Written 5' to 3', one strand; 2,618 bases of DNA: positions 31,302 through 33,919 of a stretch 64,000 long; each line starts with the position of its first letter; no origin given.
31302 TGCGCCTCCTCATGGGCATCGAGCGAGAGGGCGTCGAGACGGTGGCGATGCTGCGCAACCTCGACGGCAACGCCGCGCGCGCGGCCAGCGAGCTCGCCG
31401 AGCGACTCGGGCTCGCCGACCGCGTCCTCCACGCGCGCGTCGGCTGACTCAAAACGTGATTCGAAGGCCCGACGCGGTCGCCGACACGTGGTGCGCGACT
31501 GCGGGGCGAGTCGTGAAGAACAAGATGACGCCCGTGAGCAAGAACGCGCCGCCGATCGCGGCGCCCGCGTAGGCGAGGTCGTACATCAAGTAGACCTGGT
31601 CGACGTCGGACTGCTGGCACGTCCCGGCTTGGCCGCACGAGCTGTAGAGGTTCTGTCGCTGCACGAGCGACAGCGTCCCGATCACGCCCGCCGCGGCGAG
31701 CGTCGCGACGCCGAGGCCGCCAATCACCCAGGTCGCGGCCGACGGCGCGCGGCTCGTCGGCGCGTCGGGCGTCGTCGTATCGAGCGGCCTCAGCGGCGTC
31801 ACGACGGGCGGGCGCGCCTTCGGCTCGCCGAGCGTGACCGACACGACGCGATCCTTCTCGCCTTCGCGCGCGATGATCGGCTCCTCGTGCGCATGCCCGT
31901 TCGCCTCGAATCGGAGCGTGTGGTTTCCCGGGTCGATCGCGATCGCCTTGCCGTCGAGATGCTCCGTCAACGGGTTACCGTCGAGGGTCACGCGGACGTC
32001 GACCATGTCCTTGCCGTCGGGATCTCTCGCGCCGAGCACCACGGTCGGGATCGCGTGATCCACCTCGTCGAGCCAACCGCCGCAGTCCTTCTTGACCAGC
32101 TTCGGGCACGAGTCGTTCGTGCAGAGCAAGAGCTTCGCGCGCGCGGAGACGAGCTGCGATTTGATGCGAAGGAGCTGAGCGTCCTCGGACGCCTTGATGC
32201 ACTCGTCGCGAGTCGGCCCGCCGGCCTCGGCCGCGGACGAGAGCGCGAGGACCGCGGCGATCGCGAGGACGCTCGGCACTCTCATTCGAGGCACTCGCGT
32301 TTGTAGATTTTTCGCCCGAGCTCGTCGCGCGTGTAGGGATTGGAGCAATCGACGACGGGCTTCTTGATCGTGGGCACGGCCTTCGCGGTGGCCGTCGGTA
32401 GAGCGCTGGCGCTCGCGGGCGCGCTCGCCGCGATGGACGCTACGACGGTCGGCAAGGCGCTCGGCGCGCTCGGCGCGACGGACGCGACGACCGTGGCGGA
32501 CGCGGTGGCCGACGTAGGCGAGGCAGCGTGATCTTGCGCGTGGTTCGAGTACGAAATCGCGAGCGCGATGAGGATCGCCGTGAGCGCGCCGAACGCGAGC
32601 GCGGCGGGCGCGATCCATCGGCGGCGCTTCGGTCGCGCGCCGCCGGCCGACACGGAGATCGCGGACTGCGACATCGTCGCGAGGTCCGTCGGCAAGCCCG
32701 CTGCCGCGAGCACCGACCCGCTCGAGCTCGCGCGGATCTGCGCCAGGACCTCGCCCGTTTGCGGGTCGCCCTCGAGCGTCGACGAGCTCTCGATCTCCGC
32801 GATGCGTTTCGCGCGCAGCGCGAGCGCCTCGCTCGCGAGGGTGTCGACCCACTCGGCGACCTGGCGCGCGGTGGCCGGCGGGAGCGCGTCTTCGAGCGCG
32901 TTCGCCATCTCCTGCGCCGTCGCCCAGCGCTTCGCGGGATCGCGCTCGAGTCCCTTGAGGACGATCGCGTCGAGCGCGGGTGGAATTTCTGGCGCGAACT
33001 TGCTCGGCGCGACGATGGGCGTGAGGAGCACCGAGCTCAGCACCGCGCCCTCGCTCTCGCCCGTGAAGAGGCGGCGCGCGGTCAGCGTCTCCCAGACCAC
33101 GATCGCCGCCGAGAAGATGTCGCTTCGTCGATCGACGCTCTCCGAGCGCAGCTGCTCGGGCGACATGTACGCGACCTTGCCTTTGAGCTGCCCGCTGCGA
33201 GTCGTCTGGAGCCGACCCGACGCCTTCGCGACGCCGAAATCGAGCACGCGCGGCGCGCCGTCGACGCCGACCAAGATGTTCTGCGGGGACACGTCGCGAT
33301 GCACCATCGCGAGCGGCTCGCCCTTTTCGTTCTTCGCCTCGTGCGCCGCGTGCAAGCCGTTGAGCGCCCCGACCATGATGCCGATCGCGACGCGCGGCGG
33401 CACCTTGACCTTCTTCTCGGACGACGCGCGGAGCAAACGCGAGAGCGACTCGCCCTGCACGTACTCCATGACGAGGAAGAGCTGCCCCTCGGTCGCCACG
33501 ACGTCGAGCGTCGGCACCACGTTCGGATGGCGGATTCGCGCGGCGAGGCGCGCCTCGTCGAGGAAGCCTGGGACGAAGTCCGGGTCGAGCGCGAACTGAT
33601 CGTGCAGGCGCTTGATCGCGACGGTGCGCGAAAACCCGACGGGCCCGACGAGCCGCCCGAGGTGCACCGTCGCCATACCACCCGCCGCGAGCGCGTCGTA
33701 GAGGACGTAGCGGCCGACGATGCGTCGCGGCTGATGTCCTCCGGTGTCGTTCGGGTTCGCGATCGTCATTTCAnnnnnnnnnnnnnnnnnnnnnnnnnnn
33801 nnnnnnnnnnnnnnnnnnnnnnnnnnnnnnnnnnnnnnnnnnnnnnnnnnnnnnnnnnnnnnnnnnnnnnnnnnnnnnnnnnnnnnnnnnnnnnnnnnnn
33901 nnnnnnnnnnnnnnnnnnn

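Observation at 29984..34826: Cys-rich lipoprotein / Ser-Thr kinase / PEGA-TM protein: a translationally coupled three-gene module, and a wider paralog family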

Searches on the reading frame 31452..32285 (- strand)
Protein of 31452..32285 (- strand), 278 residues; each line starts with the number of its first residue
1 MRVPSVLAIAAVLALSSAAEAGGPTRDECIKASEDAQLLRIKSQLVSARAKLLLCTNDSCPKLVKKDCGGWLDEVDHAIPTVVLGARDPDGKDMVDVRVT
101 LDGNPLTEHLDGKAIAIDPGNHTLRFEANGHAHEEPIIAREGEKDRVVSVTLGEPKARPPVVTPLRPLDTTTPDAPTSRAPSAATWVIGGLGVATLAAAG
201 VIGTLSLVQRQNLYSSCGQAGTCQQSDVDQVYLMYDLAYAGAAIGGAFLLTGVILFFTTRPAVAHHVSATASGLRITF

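Call 7: search_protein_families(library=pfam, max_evalue=0.1, proteins=[window:31452-32285:-])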
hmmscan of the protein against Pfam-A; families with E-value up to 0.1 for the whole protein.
window:31452-32285:- (278 aa): 0 families

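Call 8: search_protein_families(library=ncbifam, max_evalue=0.1, proteins=[window:31452-32285:-])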
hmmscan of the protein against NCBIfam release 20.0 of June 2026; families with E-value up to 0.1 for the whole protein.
window:31452-32285:- (278 aa): 1 family
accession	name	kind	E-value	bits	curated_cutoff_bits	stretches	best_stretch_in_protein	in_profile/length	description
NF047379.1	photo_II_Psb32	equivalog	0.045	13.4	160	1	143-196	143-196/207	photosystem II repair protein Psb32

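Call 22: find_homologous_proteins(query=window:31452-32285:-)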
Query window:31452-32285:- (278 aa): 58 proteins with E <= 0.001 among 8000 candidates.
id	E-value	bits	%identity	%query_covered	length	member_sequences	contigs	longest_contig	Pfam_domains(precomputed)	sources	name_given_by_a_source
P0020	2.1e-179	612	100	100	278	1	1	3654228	-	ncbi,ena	-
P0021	1.7e-159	547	90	100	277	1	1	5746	-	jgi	jgi:hypothetical protein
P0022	1.7e-121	422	71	97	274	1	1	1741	-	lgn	-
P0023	8.7e-121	420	71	92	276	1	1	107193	-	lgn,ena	-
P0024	2.3e-120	419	72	95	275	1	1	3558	-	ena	-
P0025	2.9e-120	418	69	97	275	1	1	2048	-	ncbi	ncbi:MAG TPA: hypothetical protein VGH87_31095 [Polyangiaceae bacterium]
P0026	1.3e-107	377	67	94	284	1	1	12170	-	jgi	jgi:hypothetical protein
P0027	2.4e-104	366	66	86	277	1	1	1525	-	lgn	-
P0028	1.6e-102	360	64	91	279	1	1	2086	-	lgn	-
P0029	8.9e-102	358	63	94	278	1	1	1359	-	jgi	jgi:hypothetical protein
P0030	2.9e-96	340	60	93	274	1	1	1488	-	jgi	-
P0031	1.8e-94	334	57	91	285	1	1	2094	-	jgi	jgi:hypothetical protein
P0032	2.5e-94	333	59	85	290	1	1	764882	-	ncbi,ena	-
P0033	2.0e-89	317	58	93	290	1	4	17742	-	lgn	-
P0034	1.1e-80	289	52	88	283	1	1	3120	-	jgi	jgi:hypothetical protein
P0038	2.2e-42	163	42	76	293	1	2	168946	-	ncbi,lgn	-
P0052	6.5e-36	142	49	48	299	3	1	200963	-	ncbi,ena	-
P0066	1.1e-29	121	42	68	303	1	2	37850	-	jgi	jgi:hypothetical protein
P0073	4.6e-26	110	45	56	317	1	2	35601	-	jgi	jgi:hypothetical protein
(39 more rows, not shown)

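Call 23: find_encoding_contigs(protein=P0020, flank=10000, max_places=2)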
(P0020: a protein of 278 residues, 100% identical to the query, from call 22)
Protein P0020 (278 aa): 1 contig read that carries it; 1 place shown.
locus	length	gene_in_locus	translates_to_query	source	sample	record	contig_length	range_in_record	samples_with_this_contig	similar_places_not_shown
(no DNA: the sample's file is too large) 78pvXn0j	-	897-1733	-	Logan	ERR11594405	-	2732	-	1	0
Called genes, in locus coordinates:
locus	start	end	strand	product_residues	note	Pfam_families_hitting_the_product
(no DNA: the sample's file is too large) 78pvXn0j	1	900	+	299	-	?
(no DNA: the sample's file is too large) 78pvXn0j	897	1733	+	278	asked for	-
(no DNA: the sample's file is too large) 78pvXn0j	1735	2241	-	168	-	-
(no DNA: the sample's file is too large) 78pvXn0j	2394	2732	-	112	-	?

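Call 47: find_encoding_contigs(protein=P0038, flank=4000, max_places=1)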
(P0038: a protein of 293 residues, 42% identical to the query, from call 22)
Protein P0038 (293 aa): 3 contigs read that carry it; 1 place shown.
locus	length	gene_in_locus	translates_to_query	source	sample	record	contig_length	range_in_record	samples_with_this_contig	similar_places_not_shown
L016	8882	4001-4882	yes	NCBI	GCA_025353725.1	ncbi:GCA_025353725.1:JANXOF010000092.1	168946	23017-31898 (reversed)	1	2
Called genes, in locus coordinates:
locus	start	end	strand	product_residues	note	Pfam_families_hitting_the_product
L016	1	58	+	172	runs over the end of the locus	PF13115:YtkA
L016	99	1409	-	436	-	PF14537:Cytochrom_c3_2 (faint), PF22113:Mtrc-MtrF_II-IV_dom (faint), PF02335:Cytochrom_C552 (faint), PF13435:Cytochrome_C554, PF14522:Cytochrome_C7 (faint)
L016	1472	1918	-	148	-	PF07635:PSCyt1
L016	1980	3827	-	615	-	PF03150:CCP_MauG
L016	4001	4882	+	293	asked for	-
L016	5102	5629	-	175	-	PF03653:UPF0093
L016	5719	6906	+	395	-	PF09375:Peptidase_M75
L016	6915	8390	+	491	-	PF06537:DHOR, PF00034:Cytochrom_C (faint)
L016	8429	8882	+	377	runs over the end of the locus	PF09375:Peptidase_M75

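Call 48: find_encoding_contigs(protein=P0052, flank=4000, max_places=1)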
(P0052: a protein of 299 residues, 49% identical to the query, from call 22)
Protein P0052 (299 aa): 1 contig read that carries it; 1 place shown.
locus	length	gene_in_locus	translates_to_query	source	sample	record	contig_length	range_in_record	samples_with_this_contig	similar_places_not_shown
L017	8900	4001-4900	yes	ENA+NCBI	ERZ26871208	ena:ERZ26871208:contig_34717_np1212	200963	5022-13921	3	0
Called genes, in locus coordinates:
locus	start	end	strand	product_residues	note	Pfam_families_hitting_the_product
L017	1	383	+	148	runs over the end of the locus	PF04828:GFA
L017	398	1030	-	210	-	PF13489:Methyltransf_23, PF01209:Ubie_methyltran, PF08241:Methyltransf_11, PF08242:Methyltransf_12, PF13649:Methyltransf_25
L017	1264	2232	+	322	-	-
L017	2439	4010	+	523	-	PF00069:Pkinase, PF01636:APH (faint), PF07714:PK_Tyr_Ser-Thr, PF03109:ABC1 (weak), PF14531:Kinase-like (weak)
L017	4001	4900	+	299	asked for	-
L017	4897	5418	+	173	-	-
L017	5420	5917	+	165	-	-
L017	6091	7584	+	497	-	PF01039:Carboxyl_trans, PF03255:ACCA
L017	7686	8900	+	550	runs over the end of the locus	PF01384:PHO4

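Call 49: find_encoding_contigs(protein=P0066, flank=4000, max_places=1)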
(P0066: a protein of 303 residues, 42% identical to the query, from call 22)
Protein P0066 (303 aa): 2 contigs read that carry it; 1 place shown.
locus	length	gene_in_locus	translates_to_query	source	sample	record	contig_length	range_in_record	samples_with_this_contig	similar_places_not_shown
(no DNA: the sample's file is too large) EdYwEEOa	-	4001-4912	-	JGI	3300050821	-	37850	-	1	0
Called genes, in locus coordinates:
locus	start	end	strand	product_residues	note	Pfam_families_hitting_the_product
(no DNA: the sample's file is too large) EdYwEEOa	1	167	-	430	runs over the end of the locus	PF05977:MFS_3, PF07690:MFS_1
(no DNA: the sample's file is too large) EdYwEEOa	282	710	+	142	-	PF12802:MarR_2, PF01047:MarR, PF13463:HTH_27, PF09339:HTH_IclR (weak), PF13412:HTH_24 (weak)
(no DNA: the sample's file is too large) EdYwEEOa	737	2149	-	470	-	PF07470:Glyco_hydro_88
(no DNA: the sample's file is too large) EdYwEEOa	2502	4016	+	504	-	PF00069:Pkinase, PF07714:PK_Tyr_Ser-Thr, PF01636:APH (faint)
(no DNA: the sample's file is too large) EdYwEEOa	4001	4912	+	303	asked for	-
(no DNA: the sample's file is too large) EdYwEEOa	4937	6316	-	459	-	-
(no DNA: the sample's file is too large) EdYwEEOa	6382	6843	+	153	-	-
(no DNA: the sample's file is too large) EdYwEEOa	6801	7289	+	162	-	PF25601:AAA_lid_14, PF02954:HTH_8 (faint)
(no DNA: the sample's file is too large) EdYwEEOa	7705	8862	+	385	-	-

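Call 50: find_encoding_contigs(protein=P0073, flank=4000, max_places=1)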
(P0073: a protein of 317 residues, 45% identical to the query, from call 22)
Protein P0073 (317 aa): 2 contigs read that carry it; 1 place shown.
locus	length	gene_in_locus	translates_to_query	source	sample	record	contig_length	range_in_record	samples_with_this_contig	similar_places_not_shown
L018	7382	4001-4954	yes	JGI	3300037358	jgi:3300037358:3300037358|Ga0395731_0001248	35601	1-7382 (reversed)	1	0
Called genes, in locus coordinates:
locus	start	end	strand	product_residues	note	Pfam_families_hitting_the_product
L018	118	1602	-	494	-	PF00069:Pkinase, PF07714:PK_Tyr_Ser-Thr, PF01636:APH (faint)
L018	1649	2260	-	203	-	-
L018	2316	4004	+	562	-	PF00069:Pkinase, PF01636:APH (faint), PF07714:PK_Tyr_Ser-Thr, PF03109:ABC1 (weak)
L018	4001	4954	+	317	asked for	-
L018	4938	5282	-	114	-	-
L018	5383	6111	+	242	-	-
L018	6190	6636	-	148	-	-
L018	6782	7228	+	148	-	-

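Call 54: predict_structure(alignment_id=A2)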
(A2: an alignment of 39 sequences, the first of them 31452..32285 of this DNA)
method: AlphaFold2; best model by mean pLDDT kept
length: 278 residues; sequences in the alignment: 39
mean_pLDDT: 86.8   pTM: 0.53
mean pLDDT of the five models: 86.8, 86.6, 84.9, 84.9, 83.3
residues with pLDDT >= 90: 144; 70-90: 87; 50-70: 45; < 50: 2
segments of 3 or more residues with pLDDT < 50: none
pLDDT, mean of each block of 10 residues (from residue 1): 60 66 90 98 98 97 97 98 97 98 98 98 98 98 98 87 66 66 84 88 88 88 89 86 88 82 61 69
secondary structure, 60 per line:
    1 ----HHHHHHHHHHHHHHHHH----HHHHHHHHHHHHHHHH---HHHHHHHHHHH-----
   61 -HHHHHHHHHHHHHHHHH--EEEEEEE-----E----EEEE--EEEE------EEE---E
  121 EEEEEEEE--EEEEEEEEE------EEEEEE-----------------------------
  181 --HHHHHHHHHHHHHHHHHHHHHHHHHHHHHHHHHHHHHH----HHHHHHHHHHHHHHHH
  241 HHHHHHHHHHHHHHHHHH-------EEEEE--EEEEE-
elements in order: H5-21 H26-41 H45-55 H62-78 E81-87 E98-101 E104-107 E114-116 E120-128 E131-139 E146-151 H183-220 H225-258 E266-270 E273-277

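Call 74: search_protein_families(library=pfam, max_evalue=1, proteins=[L017:4001-4897:+, L018:4001-4951:+, window:31452-32285:-, L017:4897-5415:+, L017:5420-5914:+])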
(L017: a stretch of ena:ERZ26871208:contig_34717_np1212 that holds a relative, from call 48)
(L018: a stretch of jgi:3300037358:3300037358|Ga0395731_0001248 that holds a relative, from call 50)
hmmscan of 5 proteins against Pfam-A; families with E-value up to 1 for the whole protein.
L017:4001-4897:+ (299 aa): 1 family
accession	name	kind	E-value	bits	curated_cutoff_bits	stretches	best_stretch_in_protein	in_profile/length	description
PF19744.4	DUF6232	-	0.0025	18.7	27.4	1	200-273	39-74/117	Family of unknown function (DUF6232)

L018:4001-4951:+ (317 aa): 0 families

window:31452-32285:- (278 aa): 1 family
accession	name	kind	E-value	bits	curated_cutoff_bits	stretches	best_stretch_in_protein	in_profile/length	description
PF20712.2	CyanoTRADDas_TM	-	0.99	10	24.3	1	231-276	6-50/68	Cyanobacterial TRADD-N associated 2-Transmembrane domain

L017:4897-5415:+ (173 aa): 0 families

L017:5420-5914:+ (165 aa): 0 families

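Call 84: search_solved_structures(query=A2, max_evalue=1)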
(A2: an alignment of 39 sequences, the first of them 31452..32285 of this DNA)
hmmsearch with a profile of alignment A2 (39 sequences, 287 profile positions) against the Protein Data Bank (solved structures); distinct sequences matched with E-value up to 1: 7.
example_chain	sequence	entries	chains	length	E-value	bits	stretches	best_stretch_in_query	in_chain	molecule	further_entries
7awz_A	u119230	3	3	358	0.21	14.1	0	103-134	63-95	Scone-E | SconeE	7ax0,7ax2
5nv9_A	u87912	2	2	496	0.26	13.8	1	194-264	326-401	Putative sodium:solute symporter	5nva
6ezv_X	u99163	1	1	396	0.31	13.5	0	227-266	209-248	Non-hemolytic enterotoxin lytic component L1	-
7p3r_A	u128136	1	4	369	0.35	13.3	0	227-266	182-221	MakA tetramer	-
7oix_B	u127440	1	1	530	0.36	13.3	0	174-276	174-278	Isoform 2 of Sodium-dependent lysophosphatidylcholine symporter 1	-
6dfp_A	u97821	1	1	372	0.37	13.3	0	227-266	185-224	VCA0883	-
3es4_A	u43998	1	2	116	0.84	12.1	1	91-124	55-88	uncharacterized protein DUF861 with a RmlC-like cupin fold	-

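Call 85: search_protein_families(library=padloc, max_evalue=0.01, proteins=[window:31452-32285:-])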
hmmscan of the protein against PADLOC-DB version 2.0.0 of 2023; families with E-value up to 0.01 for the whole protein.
window:31452-32285:- (278 aa): 0 families

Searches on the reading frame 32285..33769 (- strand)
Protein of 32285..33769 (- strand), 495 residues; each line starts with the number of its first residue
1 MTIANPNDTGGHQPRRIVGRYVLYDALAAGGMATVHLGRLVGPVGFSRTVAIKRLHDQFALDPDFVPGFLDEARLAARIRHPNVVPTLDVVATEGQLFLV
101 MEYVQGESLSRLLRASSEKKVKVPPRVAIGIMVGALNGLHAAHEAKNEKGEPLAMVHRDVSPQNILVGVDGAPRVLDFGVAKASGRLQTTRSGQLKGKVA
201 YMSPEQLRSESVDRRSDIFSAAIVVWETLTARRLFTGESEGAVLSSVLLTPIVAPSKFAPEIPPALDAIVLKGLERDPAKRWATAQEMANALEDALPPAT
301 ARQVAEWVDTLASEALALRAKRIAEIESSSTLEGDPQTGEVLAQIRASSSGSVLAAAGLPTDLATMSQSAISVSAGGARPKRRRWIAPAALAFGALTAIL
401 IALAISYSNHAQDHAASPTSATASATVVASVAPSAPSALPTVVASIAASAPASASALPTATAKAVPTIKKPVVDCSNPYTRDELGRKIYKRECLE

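Call 7: search_protein_families(library=pfam, max_evalue=0.1, proteins=[window:32285-33769:-])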
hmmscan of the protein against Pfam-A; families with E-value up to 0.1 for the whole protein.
window:32285-33769:- (495 aa): 5 families
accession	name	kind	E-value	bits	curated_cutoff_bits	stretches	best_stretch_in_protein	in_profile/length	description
PF00069.31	Pkinase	-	7.2e-34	117.8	31.7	1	47-287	24-257/263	Protein kinase domain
PF07714.23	PK_Tyr_Ser-Thr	-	5.7e-26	91.8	23.1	1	24-281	4-248/258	Protein tyrosine and serine/threonine kinase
PF01636.29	APH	-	3.6e-05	24.1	23.2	1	139-181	154-197/239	Phosphotransferase enzyme family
PF03109.22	ABC1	-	0.00055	19.6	22.9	0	95-183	141-216/244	ABC1 atypical kinase-like domain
PF17667.7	Pkinase_fungal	-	0.037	13.2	24.1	1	154-211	307-369/387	Fungal protein kinase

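Call 8: search_protein_families(library=ncbifam, max_evalue=0.1, proteins=[window:32285-33769:-])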
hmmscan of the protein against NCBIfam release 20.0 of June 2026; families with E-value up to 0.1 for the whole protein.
window:32285-33769:- (495 aa): 14 families
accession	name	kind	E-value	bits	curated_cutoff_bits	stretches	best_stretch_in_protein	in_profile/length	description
NF033483.0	PknB_PASTA_kin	equivalog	1.1e-77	262.4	450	1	14-408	2-356/563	Stk1 family PASTA domain-containing Ser/Thr kinase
NF052427.1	StpK7MSMEG_1200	equivalog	3.1e-44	151.4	900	1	18-300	6-273/601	serine/threonine protein kinase StpK7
NF047741.1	antiphage_MADS6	equivalog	5.3e-34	117.7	460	2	128-306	301-471/612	methylation-associated defense system protein kinase MAD6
NF009651.0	PRK13184.1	equivalog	2.7e-32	111.7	839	1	19-296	2-291/932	serine/threonine-protein kinase PknD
TIGR03903.1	TOMM_kin_cyc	equivalog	1.4e-29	102.7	705.75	1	48-291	4-243/1267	TOMM system kinase/cyclase fusion protein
NF038150.1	lanthi_synth_IV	equivalog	2.1e-18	66.1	650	1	71-331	241-485/851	class IV lanthionine synthetase LanL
NF053615.1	SerThrKinAfsKStmc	equivalog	1.2e-14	53.9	1300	1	11-445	6-418/809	protein serine/threonine kinase AfsK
NF033442.0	BREX_PglW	equivalog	1.1e-11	43.2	990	1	60-354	546-825/1391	BREX system serine/threonine kinase PglW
NF043056.1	T4SS_LegK1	equivalog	8e-10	37.9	550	1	86-225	143-280/516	Dot/Icm T4SS effector kinase LegK1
NF038151.1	lanthi_synth_III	equivalog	6.3e-08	31.5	575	1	72-216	273-414/833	class III lanthionine synthetase LanKC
NF011463.0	PRK14879.1-4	equivalog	1.1e-06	28.2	188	1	26-187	22-166/237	Kae1-associated kinase Bud32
TIGR03724.2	arch_bud32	equivalog_domain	5.4e-05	22.8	125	1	71-187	42-137/193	KEOPS complex kinase/ATPase Bud32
NF058632.1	SerThrKinPrkT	equivalog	0.026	13.5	280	1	87-186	83-170/322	serine/threonine protein kinase PrkT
NF011460.0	PRK14879.1-1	equivalog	0.028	13.6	199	1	85-184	75-160/232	Kae1-associated kinase Bud32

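Call 85: search_protein_families(library=padloc, max_evalue=0.01, proteins=[window:32285-33769:-])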
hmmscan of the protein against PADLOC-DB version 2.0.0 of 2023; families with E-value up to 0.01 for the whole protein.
window:32285-33769:- (495 aa): 32 families (the best 25 are shown)
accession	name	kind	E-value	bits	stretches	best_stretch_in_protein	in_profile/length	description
PDLC04042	PD-T4-6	-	1.6e-75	252.5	1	14-302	4-279/292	-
PDLC04061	PD-T4-6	-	2.3e-70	236.5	1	17-457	14-425/510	-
PDLC04053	PD-T4-6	-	1.8e-69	232.6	1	17-309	7-285/311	-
PDLC04060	PD-T4-6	-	1.8e-66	223.1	1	16-417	5-368/486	-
PDLC04043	PD-T4-6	-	3.6e-64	215.5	1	10-459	6-391/452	-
PDLC04054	PD-T4-6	-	2.6e-60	202.7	1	15-298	6-276/347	-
PDLC04039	PD-T4-6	-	1.3e-58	197.2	1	18-447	13-441/458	-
PDLC04041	PD-T4-6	-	1.2e-56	190.8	1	17-395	26-377/443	-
PDLC04052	PD-T4-6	-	3.9e-54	182.6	1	13-469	3-432/496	-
PDLC04138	mad6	-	1.5e-53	180.7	1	14-302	46-320/659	mads_6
PDLC04040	PD-T4-6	-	1.9e-53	180.1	1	27-306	2-276/547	-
PDLC04047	PD-T4-6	-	2e-52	176.3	1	15-308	6-285/327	-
PDLC04057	PD-T4-6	-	3.8e-52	175.8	1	17-298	6-273/443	-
PDLC04048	PD-T4-6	-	8.8e-48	161.5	1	17-298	8-275/354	-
PDLC04064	PD-T4-6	-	4.1e-44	149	1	15-296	16-281/369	-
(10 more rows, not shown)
